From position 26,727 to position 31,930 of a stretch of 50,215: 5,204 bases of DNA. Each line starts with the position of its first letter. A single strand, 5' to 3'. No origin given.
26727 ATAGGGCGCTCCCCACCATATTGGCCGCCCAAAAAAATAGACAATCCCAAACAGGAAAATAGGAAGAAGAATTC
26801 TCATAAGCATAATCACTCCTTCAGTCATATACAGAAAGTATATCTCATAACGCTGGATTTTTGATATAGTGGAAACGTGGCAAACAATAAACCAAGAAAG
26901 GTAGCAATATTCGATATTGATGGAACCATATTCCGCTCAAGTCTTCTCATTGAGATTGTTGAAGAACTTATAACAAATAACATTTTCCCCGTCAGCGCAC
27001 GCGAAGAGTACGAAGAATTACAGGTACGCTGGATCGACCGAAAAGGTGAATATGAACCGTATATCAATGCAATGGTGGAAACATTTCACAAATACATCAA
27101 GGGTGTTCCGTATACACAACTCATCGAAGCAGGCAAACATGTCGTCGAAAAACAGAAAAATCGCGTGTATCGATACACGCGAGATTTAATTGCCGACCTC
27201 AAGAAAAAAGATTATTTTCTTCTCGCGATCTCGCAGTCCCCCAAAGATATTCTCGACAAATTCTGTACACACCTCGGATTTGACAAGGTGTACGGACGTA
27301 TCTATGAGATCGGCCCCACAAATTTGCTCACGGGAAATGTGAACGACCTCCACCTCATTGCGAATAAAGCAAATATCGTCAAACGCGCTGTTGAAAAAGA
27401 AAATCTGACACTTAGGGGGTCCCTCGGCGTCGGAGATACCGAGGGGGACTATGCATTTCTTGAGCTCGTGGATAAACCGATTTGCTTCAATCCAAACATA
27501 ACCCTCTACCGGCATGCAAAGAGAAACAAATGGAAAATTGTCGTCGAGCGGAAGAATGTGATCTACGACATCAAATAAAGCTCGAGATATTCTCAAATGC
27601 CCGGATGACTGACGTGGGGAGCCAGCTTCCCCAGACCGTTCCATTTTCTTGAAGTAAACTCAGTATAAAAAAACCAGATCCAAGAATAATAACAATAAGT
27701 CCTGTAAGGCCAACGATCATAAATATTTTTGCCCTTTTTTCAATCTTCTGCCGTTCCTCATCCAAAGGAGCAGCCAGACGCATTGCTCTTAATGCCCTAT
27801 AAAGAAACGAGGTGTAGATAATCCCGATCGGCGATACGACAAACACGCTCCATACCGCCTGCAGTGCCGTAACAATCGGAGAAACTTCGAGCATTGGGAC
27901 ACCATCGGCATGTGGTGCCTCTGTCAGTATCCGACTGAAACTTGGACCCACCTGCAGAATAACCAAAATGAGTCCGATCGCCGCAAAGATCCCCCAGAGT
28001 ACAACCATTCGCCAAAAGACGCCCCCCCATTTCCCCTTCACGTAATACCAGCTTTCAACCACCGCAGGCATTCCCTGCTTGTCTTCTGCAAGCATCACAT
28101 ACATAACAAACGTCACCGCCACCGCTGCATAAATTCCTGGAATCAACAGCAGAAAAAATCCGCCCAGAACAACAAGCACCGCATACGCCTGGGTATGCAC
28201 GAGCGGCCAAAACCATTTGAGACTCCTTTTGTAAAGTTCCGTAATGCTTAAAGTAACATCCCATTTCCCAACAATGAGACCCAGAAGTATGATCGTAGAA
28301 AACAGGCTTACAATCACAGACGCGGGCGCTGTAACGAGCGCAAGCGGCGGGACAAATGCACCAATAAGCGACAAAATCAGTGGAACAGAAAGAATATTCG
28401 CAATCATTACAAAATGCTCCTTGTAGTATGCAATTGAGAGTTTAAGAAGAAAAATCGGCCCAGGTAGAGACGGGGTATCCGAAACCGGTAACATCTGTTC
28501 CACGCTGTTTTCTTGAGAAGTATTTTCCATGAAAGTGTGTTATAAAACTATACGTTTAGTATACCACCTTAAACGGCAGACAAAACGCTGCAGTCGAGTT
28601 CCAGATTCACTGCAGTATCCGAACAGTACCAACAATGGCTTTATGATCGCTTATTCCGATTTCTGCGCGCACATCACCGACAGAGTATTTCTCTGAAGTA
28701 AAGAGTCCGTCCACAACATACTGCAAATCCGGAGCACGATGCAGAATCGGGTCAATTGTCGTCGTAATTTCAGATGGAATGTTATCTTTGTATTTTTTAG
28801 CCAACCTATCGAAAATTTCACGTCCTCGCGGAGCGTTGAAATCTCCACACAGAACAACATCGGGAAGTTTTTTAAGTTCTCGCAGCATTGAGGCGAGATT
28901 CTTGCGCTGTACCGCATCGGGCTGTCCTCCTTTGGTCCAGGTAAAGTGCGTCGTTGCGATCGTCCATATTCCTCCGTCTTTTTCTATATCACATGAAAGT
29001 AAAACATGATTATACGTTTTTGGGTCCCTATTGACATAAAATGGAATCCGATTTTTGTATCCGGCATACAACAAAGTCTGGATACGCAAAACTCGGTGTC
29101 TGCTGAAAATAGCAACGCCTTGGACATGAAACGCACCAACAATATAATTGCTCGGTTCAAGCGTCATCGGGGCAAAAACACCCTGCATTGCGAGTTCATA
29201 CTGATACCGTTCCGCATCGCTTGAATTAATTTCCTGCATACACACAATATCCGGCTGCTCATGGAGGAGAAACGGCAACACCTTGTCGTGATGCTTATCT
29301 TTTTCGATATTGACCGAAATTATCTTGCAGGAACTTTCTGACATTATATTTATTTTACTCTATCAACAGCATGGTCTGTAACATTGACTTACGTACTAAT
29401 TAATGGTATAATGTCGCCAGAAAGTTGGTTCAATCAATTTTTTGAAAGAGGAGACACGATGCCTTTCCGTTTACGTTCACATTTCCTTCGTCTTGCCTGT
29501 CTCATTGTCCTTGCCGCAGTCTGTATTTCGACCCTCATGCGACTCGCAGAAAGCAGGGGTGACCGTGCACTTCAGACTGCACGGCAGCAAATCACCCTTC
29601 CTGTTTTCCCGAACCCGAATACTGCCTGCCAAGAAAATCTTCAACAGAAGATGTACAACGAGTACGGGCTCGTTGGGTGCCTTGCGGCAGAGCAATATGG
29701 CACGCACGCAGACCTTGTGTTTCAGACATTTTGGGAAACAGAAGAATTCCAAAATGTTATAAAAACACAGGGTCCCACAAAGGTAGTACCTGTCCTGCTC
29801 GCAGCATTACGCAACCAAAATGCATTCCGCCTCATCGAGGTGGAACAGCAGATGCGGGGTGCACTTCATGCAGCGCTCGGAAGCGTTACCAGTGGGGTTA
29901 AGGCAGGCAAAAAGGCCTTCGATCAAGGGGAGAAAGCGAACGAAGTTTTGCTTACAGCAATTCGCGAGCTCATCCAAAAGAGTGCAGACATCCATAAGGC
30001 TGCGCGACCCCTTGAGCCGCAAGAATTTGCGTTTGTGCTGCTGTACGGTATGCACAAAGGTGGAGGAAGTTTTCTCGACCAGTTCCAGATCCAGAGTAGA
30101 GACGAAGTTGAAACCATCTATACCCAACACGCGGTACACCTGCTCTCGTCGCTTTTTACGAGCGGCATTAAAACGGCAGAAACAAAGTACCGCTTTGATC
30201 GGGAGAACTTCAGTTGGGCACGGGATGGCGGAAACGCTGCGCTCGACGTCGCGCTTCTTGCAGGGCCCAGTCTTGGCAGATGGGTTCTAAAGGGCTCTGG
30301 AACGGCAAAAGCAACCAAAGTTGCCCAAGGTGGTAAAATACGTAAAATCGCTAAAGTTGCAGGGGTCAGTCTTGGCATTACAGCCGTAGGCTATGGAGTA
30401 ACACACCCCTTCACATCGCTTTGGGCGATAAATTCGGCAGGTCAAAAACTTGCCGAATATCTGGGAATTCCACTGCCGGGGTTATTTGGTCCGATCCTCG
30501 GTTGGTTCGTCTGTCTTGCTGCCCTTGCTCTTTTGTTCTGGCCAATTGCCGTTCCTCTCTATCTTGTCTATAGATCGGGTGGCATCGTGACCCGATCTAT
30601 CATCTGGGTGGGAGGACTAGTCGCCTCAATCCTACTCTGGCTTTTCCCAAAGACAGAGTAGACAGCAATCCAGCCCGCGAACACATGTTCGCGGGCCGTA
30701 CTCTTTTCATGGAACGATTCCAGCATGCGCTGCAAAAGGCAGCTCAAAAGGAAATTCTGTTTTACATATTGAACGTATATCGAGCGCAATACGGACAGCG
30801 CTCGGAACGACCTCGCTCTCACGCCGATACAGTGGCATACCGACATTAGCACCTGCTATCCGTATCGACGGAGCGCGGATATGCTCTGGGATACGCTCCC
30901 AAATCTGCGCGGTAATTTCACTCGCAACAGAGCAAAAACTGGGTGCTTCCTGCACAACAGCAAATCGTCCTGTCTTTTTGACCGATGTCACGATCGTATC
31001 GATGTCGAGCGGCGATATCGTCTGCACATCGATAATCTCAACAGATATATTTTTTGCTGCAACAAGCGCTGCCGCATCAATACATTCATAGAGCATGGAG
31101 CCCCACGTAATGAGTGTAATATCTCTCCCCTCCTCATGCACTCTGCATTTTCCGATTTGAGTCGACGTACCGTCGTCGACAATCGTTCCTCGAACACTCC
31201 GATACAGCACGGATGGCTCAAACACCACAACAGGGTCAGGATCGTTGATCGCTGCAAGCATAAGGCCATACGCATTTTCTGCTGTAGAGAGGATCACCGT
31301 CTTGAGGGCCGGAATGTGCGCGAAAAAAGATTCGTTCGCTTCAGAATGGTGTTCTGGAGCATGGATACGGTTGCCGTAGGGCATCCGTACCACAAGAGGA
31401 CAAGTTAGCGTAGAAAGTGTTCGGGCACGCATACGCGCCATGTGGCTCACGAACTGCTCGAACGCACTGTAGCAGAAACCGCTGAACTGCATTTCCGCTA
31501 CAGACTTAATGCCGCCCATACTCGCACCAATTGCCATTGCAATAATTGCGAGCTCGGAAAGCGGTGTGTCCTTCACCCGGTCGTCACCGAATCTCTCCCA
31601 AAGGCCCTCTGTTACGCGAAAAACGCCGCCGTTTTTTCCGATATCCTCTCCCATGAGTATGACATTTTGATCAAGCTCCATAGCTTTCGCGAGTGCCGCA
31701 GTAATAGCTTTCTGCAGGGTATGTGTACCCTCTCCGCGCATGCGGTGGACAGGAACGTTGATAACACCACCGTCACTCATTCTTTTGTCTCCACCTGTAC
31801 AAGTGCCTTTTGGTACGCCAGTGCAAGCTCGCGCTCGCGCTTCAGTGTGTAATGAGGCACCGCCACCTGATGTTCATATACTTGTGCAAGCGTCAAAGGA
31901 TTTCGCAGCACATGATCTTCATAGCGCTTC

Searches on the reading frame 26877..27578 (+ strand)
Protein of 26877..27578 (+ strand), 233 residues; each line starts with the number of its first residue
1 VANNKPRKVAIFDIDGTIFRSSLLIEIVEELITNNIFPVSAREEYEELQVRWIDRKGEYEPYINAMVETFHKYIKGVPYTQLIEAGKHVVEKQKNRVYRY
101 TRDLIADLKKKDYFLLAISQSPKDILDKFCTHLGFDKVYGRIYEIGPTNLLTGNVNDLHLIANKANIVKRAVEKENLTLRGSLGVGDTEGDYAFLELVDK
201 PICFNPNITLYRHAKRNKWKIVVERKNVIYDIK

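Call 45: search_protein_families(library=pfam, proteins=[window:26877-27578:+], max_evalue=0.001)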
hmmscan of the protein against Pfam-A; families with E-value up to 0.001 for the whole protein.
window:26877-27578:+ (233 aa): 3 families
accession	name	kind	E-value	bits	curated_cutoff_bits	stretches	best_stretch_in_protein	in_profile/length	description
PF12710.13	HAD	-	5.7e-13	50.1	27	1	10-196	1-189/189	haloacid dehalogenase-like hydrolase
PF00702.32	Hydrolase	-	3.1e-08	34.7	26.4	1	8-196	2-188/191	haloacid dehalogenase-like hydrolase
PF13419.12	HAD_2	-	1.3e-05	25.8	23.8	1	11-143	2-126/178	Haloacid dehalogenase-like hydrolase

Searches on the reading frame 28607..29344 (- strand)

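Call 3: search_protein_families(library=pfam, proteins=[window:28607-29344:-], max_evalue=0.1)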
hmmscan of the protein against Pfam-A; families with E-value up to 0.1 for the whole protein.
window:28607-29344:- (245 aa): 2 families
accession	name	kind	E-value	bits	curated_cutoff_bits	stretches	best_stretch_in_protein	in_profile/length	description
PF03372.29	Exo_endo_phos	-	1.6e-13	51.3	24.5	1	12-234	4-225/225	Endonuclease/Exonuclease/phosphatase family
PF14529.12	Exo_endo_phos_2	-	0.0038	17.5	27.4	1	147-173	18-43/117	Endonuclease-reverse transcriptase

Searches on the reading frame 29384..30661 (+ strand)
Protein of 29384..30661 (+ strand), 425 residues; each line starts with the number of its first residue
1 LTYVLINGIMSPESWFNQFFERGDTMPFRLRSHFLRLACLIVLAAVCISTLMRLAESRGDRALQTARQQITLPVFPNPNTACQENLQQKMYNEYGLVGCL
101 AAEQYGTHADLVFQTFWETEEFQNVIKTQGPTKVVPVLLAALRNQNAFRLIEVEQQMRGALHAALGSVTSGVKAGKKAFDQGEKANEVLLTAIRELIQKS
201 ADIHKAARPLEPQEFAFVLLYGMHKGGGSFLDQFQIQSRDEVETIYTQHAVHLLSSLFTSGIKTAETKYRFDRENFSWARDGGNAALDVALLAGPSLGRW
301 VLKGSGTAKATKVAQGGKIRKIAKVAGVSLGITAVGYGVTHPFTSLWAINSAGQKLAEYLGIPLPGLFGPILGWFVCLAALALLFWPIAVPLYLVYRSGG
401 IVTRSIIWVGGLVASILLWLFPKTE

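Call 3: search_protein_families(library=pfam, proteins=[window:29384-30661:+], max_evalue=0.1)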
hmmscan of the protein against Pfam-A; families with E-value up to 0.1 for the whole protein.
window:29384-30661:+ (425 aa): 0 families

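Call 81: search_protein_families(library=ncbifam, proteins=[window:29384-30661:+], max_evalue=0.01)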
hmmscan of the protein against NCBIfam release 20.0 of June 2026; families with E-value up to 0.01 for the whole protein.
window:29384-30661:+ (425 aa): 1 family
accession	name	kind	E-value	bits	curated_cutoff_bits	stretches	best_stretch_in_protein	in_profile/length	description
NF038019.1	PE_process_PecA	equivalog_domain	0.006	15.9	150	1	92-166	47-121/278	PecA family PE domain-processing aspartic protease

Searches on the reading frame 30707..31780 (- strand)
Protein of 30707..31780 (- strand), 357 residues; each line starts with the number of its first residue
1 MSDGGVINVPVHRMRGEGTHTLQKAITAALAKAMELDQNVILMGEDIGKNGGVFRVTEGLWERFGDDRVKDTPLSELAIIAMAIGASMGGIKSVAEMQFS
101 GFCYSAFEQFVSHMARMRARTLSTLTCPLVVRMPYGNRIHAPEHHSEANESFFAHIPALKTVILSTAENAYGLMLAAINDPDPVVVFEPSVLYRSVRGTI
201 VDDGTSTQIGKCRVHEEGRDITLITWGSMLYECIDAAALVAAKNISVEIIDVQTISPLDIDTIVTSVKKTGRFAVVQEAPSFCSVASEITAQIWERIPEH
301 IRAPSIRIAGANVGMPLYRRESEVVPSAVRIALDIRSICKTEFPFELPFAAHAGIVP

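Call 3: search_protein_families(library=pfam, proteins=[window:30707-31780:-], max_evalue=0.1)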
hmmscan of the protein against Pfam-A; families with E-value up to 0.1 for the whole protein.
window:30707-31780:- (357 aa): 3 families
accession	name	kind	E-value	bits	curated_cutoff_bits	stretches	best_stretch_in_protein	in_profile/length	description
PF02779.29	Transket_pyr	-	2e-37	129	27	1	22-194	5-173/174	Transketolase, pyrimidine binding domain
PF02780.25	Transketolase_C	-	1.7e-31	109.2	25.9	1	210-323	1-116/124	Transketolase, C-terminal domain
PF22613.1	Transketolase_C_1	-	0.02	15.5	27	1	216-261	9-54/113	Transketolase-like TK C-terminal domain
